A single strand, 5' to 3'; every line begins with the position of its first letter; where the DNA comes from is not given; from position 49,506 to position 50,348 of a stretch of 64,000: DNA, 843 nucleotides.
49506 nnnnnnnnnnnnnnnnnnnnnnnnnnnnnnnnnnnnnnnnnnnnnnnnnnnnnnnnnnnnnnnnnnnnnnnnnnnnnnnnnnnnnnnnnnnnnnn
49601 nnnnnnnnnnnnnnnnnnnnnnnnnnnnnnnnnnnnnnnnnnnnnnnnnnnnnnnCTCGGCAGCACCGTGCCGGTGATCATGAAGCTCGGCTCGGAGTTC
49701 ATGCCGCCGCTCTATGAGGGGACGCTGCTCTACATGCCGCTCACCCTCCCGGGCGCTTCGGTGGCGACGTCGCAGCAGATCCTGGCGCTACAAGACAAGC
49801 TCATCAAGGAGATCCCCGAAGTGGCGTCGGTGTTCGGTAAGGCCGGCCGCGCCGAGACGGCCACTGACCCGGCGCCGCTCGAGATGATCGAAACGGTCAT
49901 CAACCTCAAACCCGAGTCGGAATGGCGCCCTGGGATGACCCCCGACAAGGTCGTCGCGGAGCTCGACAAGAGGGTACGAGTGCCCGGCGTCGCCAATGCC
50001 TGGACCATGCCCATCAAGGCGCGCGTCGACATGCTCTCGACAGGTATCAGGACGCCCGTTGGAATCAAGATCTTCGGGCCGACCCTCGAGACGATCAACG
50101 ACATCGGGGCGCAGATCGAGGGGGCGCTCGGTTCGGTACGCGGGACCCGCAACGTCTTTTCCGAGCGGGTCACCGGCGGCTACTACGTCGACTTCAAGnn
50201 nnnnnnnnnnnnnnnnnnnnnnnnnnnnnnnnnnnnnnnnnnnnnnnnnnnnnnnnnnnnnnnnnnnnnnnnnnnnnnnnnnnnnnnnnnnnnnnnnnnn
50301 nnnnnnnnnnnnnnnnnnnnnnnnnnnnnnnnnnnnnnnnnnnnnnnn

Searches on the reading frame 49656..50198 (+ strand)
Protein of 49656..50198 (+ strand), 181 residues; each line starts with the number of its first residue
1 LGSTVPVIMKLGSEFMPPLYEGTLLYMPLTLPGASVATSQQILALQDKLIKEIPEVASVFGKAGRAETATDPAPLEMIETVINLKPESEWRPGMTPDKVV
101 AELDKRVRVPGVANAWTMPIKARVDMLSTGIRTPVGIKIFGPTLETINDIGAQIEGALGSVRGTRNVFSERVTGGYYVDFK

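Call 76: search_solved_structures(query=window:49656-50198:+, max_evalue=1e-10, show_alignments=1)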
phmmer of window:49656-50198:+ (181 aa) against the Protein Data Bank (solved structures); distinct sequences matched with E-value up to 1e-10: 7.
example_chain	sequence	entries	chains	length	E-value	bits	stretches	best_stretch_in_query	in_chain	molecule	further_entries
3t51_A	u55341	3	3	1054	5.7e-59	202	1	8-179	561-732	Cation efflux system protein CusA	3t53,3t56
3ne5_A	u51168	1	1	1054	5.7e-59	202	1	8-179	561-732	Cation efflux system protein cusA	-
4dnt_A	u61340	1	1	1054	5.7e-59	202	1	8-179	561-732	Cation efflux system protein CusA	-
3k07_A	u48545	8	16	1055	5.7e-59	202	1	8-179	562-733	Cation efflux system protein cusA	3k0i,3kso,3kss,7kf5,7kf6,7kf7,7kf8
4dop_A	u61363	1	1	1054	4.3e-58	199.2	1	8-179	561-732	Cation efflux system protein CusA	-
4dnr_A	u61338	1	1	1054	6.3e-58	198.6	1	8-179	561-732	Cation efflux system protein CusA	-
4k0e_A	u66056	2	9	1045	3.1e-11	46.6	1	10-169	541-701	Heavy metal cation tricomponent efflux pump ZneA(CzcA-like)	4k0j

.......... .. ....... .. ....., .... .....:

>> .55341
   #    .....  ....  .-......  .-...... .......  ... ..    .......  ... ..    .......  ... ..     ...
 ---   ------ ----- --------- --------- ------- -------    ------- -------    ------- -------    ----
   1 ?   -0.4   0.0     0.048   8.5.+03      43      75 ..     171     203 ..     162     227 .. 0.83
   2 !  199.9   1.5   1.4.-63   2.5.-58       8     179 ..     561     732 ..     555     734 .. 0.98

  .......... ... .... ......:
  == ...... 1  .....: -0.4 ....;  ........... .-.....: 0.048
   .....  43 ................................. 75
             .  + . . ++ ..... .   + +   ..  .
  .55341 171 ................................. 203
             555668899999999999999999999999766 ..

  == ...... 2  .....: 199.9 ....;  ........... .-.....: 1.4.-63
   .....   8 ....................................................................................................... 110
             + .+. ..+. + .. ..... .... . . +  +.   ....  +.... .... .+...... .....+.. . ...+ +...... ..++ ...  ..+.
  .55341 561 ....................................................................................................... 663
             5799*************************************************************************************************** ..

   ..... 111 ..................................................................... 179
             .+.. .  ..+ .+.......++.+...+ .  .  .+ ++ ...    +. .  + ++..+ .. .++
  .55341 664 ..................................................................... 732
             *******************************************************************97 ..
